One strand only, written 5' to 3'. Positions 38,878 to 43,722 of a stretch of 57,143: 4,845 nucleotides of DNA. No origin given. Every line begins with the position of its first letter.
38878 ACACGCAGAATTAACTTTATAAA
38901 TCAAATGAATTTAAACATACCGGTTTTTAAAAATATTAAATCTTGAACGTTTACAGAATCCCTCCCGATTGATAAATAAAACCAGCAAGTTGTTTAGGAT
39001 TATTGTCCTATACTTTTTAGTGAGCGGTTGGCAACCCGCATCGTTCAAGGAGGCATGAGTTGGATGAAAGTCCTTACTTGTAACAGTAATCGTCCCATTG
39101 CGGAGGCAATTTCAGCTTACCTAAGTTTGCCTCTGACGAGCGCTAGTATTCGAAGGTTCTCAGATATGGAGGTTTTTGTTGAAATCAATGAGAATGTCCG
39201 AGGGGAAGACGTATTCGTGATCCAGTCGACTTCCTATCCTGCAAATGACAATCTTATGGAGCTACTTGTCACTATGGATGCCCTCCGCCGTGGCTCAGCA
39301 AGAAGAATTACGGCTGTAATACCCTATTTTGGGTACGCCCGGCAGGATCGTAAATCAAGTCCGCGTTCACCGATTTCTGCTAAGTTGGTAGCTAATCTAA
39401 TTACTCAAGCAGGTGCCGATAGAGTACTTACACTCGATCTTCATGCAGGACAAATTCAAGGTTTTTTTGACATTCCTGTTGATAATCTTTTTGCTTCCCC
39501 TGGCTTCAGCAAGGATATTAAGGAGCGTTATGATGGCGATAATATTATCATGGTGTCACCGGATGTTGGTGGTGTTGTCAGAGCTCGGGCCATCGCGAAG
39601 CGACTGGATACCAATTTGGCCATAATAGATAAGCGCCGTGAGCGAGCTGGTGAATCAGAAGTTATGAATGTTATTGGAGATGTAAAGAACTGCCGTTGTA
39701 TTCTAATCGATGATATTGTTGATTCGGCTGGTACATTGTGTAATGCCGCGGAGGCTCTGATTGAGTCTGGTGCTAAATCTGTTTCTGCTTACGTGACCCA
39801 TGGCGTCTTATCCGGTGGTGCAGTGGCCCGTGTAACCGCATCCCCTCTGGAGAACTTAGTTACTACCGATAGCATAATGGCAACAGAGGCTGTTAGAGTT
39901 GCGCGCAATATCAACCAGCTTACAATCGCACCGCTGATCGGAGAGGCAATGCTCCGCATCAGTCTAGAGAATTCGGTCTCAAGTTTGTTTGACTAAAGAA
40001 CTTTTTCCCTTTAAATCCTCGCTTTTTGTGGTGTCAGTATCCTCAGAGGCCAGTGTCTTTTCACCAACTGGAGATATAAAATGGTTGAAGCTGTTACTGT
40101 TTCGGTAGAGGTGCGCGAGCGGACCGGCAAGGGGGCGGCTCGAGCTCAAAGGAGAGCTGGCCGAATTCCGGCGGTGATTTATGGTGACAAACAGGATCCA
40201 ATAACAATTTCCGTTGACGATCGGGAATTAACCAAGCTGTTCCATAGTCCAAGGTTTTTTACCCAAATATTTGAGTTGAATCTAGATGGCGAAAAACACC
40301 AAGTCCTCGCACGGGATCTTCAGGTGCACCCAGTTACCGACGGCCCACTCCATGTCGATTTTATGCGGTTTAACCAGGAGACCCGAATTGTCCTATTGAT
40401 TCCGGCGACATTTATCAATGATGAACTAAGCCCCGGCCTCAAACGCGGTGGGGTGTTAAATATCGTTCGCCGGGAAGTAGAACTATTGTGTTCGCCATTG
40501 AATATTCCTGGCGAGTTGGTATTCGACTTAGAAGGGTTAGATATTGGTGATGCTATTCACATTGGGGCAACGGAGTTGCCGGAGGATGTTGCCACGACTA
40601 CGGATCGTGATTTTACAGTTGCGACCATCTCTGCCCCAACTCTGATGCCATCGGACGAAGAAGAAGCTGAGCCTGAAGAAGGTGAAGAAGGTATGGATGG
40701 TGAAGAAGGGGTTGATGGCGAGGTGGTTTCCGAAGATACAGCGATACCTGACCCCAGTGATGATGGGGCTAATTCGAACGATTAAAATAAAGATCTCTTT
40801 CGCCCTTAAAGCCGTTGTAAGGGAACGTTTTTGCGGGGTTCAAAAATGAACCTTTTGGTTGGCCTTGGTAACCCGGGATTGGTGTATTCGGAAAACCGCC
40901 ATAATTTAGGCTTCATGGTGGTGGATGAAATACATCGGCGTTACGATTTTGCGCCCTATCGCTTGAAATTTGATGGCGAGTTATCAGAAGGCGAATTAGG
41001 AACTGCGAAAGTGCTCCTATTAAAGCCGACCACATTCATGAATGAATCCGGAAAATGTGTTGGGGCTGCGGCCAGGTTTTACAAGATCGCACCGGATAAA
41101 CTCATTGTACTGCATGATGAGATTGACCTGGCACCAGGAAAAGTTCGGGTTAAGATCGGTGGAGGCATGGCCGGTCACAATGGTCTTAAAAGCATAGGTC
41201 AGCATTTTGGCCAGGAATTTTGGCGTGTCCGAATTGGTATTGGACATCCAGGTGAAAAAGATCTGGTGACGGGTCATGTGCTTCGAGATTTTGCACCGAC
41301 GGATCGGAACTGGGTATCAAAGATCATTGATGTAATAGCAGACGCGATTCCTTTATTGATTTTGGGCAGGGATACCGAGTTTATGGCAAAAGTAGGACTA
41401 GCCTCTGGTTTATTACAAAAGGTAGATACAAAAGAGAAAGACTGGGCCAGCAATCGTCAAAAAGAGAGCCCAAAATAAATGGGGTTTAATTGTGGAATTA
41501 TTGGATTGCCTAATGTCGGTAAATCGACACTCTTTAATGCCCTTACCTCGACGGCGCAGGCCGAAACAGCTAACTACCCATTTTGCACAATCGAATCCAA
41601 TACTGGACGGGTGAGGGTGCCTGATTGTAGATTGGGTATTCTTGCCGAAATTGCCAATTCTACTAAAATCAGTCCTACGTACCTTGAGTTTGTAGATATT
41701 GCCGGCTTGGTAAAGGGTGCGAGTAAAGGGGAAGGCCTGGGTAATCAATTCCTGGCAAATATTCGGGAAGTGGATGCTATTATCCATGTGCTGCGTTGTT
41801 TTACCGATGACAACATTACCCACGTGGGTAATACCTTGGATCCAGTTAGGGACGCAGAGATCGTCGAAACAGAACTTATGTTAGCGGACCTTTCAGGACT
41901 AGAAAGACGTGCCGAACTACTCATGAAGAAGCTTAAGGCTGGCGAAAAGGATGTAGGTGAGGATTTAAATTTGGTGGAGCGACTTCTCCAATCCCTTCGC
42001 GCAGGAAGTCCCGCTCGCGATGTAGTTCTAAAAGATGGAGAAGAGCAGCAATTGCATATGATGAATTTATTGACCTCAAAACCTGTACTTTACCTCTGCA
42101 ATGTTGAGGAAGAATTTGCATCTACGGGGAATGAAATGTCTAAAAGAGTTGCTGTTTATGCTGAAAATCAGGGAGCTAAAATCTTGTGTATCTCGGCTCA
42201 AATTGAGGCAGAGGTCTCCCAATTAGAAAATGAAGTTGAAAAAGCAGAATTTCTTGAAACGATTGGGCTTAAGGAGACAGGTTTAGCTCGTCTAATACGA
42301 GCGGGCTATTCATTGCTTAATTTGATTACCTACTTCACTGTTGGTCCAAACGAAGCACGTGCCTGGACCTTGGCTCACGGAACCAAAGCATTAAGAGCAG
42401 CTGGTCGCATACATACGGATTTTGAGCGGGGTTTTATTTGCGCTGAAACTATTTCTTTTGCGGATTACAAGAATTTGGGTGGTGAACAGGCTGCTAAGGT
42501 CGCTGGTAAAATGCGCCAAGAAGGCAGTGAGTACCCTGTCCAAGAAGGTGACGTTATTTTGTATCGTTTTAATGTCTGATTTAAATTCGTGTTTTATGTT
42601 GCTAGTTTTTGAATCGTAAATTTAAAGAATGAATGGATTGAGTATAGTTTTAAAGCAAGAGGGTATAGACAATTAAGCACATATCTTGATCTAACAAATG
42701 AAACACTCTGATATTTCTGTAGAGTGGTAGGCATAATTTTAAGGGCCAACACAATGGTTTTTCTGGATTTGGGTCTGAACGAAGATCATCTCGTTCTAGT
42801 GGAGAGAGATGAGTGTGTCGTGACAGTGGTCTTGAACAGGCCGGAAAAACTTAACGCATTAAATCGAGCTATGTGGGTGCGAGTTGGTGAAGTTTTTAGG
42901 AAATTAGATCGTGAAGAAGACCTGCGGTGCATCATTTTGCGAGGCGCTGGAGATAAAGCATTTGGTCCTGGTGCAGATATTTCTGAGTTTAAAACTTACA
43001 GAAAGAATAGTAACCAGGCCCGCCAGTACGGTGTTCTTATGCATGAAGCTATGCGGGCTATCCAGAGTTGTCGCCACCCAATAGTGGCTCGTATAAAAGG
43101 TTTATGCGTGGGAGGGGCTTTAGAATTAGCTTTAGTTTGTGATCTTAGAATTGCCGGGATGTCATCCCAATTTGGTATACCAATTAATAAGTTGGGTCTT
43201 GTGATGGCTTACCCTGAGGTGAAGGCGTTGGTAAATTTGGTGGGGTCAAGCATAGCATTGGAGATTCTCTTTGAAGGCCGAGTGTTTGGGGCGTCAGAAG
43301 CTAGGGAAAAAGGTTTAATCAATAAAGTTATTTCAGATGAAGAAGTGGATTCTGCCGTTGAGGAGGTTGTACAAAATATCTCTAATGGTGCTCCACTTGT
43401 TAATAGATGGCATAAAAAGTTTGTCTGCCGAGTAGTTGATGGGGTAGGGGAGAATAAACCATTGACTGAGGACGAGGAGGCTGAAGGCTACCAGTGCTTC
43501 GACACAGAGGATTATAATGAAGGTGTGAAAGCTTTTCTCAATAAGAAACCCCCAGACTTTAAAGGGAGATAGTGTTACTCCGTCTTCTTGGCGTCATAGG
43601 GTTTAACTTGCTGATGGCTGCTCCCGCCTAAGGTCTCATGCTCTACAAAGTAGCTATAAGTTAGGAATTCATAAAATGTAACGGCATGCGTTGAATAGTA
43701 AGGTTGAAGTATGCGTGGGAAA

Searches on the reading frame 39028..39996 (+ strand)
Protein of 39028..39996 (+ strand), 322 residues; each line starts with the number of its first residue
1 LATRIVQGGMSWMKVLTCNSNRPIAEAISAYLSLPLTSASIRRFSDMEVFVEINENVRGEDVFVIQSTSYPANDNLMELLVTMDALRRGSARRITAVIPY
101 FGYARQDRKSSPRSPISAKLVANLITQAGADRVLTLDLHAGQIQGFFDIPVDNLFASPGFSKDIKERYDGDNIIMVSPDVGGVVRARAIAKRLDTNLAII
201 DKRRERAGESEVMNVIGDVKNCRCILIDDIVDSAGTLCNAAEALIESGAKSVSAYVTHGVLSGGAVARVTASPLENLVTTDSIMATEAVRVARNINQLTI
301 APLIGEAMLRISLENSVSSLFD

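Call 47: search_protein_families(library=pfam, max_evalue=0.000001, proteins=[window:39028-39996:+])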
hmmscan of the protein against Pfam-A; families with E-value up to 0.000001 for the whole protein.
window:39028-39996:+ (322 aa): 3 families
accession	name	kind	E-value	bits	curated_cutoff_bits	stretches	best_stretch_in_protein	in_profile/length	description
PF13793.12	Pribosyltran_N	-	1.4e-52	176.9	25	1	13-129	1-117/117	N-terminal domain of ribose phosphate pyrophosphokinase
PF14572.12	Pribosyl_synth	-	1.8e-20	74.1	27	1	211-321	73-183/184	Phosphoribosyl synthetase-associated domain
PF00156.33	Pribosyltran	-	3.1e-20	72.5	26.3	1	160-263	18-129/158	Phosphoribosyl transferase domain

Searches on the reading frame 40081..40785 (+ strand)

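Call 47: search_protein_families(library=pfam, max_evalue=0.000001, proteins=[window:40081-40785:+])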
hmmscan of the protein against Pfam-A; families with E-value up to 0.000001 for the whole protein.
window:40081-40785:+ (234 aa): 2 families
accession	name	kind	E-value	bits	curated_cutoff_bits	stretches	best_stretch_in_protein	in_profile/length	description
PF01386.24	Ribosomal_L25p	-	3.8e-27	95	23.6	1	9-94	3-82/82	Ribosomal L25p family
PF14693.11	Ribosomal_TL5_C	-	6.9e-21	74.9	27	1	107-186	6-83/84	Ribosomal protein TL5, C-terminal domain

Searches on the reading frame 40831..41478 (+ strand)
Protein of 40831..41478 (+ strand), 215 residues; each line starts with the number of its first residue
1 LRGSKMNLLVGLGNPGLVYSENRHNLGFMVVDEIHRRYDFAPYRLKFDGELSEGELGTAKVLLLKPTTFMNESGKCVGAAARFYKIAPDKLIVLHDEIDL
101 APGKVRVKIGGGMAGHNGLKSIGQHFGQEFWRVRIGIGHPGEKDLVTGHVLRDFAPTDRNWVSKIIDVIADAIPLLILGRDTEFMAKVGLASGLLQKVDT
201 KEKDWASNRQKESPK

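Call 47: search_protein_families(library=pfam, max_evalue=0.000001, proteins=[window:40831-41478:+])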
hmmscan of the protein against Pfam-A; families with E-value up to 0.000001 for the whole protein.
window:40831-41478:+ (215 aa): 1 family
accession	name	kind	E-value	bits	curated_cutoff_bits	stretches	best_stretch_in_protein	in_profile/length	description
PF01195.25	Pept_tRNA_hydro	-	4.2e-62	209.7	27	1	8-187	1-181/183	Peptidyl-tRNA hydrolase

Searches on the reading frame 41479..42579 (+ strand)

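Call 48: search_protein_families(library=pfam, max_evalue=0.000001, proteins=[window:41479-42579:+])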
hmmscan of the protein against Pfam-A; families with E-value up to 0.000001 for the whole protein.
window:41479-42579:+ (366 aa): 3 families
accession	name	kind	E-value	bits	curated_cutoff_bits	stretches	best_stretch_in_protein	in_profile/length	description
PF06071.19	YchF-GTPase_C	-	4.5e-34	116.9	27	1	282-365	1-84/84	Protein of unknown function (DUF933)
PF01926.29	MMR_HSR1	-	6.2e-24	84.7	21.9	1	5-114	2-90/113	50S ribosome-binding GTPase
PF02421.24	FeoB_N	-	3.2e-09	36.9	27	1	5-48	3-45/156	Ferrous iron transport protein B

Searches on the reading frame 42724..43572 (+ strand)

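Call 48: search_protein_families(library=pfam, max_evalue=0.000001, proteins=[window:42724-43572:+])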
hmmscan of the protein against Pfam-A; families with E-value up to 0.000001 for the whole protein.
window:42724-43572:+ (282 aa): 2 families
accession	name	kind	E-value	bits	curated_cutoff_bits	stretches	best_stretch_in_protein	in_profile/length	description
PF00378.25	ECH_1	-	5e-48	164.1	27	1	28-281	2-250/251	Enoyl-CoA hydratase/isomerase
PF16113.10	ECH_2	-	2.1e-25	90.4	27.2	1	34-271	3-238/335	Enoyl-CoA hydratase/isomerase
